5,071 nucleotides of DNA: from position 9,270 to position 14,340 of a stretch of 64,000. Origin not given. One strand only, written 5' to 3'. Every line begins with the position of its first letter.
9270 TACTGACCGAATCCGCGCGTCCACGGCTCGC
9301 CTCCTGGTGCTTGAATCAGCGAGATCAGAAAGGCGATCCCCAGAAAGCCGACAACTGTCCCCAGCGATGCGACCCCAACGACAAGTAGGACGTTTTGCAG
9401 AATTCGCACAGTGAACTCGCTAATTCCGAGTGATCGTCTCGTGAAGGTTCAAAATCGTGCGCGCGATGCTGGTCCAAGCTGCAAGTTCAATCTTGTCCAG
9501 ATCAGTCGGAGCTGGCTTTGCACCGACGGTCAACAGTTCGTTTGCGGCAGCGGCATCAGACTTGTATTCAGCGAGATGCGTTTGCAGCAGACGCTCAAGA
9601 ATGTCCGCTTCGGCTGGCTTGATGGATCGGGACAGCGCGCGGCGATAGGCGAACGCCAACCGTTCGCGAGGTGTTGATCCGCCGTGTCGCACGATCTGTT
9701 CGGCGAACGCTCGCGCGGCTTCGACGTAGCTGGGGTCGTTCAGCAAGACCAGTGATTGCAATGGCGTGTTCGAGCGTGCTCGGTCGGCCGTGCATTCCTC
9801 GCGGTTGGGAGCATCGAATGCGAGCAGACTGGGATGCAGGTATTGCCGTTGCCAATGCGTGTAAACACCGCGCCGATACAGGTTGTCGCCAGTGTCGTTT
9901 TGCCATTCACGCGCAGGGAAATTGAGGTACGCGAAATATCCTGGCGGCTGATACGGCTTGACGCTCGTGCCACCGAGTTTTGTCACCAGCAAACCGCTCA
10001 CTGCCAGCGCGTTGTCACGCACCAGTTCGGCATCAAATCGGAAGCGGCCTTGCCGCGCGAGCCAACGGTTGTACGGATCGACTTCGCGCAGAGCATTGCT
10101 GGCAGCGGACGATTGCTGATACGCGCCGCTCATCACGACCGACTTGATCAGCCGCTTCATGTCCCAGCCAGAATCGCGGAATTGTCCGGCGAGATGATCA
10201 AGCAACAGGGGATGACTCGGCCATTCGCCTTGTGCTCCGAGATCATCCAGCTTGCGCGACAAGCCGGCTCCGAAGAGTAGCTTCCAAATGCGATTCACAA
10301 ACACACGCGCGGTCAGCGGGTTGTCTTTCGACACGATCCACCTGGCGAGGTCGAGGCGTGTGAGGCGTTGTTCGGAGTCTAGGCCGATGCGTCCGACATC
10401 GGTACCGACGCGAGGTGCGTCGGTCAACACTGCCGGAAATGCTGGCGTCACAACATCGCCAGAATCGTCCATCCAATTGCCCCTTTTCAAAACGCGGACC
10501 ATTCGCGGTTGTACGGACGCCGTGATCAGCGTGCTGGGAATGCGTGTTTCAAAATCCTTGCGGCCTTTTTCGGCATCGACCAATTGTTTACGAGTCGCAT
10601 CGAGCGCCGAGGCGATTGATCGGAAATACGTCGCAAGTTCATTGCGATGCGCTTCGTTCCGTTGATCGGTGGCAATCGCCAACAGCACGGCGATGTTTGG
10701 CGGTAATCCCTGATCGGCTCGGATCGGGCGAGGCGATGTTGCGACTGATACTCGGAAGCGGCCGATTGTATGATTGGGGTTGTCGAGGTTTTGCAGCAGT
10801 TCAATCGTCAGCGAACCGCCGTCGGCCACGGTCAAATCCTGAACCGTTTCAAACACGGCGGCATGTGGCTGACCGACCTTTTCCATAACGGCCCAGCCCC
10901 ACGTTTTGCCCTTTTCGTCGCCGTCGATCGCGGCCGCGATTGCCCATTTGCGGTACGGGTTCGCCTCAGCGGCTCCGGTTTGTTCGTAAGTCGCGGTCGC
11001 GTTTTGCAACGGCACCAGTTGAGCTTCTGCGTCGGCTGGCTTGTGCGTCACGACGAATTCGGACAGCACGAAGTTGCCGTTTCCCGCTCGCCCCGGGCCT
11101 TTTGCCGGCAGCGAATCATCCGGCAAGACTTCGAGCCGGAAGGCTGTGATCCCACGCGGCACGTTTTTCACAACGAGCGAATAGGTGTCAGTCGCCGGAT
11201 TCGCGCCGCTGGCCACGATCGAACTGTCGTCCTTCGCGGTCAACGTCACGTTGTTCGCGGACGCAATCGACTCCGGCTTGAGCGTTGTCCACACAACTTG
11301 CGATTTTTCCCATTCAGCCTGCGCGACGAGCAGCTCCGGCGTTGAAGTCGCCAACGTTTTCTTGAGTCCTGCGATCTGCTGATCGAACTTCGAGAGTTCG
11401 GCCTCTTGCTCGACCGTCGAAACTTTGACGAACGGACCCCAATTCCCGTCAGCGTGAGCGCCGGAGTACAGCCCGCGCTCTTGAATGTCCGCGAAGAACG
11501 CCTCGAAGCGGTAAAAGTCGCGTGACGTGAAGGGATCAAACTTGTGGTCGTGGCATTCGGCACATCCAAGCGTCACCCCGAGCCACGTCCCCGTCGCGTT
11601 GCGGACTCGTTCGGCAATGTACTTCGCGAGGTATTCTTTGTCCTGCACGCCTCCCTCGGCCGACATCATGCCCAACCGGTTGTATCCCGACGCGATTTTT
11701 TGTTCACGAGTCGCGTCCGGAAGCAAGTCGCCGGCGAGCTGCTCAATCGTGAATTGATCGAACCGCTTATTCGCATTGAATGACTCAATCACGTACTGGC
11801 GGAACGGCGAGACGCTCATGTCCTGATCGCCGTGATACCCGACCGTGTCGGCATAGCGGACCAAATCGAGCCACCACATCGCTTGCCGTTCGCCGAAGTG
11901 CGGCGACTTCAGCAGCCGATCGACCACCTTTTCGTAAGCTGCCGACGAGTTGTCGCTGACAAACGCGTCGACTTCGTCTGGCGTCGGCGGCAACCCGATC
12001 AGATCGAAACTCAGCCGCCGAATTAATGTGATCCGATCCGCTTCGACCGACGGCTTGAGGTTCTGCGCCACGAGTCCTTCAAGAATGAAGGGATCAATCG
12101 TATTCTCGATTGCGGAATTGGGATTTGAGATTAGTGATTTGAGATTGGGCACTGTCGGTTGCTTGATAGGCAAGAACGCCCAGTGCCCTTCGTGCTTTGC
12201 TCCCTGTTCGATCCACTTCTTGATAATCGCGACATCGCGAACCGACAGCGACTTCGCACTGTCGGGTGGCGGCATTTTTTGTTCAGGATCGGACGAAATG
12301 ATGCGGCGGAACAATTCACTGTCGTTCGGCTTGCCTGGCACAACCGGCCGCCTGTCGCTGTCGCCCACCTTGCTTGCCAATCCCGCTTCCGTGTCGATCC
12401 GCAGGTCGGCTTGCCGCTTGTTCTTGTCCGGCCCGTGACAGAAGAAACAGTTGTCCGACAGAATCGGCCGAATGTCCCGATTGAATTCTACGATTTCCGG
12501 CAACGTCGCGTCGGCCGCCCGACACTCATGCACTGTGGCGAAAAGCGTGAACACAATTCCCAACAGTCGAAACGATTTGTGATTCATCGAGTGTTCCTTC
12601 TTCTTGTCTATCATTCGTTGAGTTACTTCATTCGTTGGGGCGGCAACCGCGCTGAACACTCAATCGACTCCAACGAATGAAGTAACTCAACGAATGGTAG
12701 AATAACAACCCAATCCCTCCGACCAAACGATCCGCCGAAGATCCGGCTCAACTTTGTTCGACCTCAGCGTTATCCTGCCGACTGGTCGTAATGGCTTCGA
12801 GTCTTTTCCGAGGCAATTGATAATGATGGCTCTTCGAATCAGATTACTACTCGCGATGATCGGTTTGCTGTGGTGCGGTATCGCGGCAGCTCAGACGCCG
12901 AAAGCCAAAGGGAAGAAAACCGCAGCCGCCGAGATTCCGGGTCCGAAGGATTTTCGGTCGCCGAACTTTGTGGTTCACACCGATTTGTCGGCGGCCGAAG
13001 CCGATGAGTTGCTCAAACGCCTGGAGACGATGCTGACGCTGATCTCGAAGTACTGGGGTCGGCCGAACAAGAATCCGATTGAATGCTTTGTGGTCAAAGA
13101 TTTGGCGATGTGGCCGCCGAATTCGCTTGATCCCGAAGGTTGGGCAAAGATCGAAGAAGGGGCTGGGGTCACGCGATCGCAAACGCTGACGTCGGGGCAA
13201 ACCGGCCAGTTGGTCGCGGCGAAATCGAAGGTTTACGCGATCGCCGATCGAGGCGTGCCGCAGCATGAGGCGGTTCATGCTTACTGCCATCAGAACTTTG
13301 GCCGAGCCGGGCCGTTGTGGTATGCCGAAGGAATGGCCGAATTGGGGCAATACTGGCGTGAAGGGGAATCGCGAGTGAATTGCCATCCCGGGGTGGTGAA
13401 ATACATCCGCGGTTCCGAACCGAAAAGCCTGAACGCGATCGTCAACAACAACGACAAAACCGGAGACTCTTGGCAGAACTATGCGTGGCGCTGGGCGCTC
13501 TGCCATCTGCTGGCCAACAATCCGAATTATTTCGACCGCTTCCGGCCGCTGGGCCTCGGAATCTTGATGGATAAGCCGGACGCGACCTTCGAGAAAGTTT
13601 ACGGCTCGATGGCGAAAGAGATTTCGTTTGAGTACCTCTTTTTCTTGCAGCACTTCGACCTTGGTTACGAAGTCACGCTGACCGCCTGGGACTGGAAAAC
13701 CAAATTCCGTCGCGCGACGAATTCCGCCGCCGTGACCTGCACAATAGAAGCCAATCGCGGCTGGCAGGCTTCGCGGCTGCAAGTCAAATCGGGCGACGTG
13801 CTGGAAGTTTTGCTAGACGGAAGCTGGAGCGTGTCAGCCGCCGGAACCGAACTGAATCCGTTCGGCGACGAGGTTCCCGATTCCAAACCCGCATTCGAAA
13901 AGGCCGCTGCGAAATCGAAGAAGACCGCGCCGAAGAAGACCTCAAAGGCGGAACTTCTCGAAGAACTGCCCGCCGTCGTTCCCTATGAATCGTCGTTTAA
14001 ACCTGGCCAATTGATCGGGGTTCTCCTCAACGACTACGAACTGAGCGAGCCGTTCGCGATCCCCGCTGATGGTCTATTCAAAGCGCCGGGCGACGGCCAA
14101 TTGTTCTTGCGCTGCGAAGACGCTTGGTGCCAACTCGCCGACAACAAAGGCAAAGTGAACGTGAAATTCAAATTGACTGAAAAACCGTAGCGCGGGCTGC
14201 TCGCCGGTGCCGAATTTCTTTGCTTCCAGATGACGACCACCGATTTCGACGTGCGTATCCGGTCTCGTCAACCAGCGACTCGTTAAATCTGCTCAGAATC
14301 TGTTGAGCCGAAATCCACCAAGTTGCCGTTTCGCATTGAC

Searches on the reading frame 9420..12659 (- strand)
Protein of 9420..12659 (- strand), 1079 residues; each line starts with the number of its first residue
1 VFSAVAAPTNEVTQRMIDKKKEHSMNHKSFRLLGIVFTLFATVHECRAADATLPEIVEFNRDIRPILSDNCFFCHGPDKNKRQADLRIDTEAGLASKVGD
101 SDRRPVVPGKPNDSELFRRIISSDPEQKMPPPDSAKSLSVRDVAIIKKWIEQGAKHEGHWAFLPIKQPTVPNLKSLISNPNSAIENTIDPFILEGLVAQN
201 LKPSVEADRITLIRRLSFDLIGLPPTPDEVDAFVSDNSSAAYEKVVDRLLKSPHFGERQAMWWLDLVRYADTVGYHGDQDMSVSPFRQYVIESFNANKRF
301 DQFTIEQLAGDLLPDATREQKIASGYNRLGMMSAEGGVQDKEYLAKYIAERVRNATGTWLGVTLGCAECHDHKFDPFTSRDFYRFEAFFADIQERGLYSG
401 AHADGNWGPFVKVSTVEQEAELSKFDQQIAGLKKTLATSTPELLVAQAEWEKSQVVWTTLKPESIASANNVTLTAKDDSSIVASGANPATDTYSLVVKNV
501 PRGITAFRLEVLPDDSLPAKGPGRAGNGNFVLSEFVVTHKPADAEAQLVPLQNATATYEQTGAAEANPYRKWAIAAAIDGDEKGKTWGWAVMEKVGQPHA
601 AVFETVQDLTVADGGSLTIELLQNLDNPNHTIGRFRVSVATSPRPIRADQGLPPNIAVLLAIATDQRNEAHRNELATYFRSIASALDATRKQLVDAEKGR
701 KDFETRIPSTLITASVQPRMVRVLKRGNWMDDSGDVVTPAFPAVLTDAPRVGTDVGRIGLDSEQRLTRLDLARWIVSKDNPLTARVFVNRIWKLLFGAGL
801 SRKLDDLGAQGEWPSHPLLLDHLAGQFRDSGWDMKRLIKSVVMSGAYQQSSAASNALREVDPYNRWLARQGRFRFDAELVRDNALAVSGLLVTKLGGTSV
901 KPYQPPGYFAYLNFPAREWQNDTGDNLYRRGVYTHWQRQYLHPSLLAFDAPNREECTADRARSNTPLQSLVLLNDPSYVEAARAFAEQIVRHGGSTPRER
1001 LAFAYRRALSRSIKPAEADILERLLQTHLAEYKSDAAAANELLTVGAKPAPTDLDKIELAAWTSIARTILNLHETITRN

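Call 4: search_protein_families(library=pfam, proteins=[window:9420-12659:-], max_evalue=1)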
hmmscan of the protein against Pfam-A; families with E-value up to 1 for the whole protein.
window:9420-12659:- (1079 aa): 5 families
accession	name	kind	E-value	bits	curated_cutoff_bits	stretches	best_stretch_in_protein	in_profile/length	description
PF07587.16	PSD1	-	5.9e-95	317.8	28.5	1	767-1024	1-243/244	Protein of unknown function (DUF1553)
PF07583.16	PSCyt2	-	3.4e-79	266.1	29.8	1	188-393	2-208/209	Protein of unknown function (DUF1549)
PF07635.16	PSCyt1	-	6e-17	62.4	22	1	71-133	1-59/59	Planctomycete cytochrome C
PF13442.11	Cytochrome_CBB3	-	0.004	17.9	27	1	65-150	8-68/68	Cytochrome C oxidase, cbb3-type, subunit III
PF22297.1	PccH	-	0.18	12.3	24.4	0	59-91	2-33/133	PccH Cytochrome c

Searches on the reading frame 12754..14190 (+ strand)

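Call 4: search_protein_families(library=pfam, proteins=[window:12754-14190:+], max_evalue=1)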
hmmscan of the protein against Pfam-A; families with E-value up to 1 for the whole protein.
window:12754-14190:+ (478 aa): 0 families

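Call 12: search_protein_families(library=ncbifam, proteins=[window:12754-14190:+], max_evalue=1)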
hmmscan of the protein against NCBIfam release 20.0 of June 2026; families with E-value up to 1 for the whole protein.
window:12754-14190:+ (478 aa): 1 family
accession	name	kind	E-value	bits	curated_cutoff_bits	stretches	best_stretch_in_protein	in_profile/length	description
NF033876.2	flagella_HExxH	equivalog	0.043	13.3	205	1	170-199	134-164/384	flagellinolysin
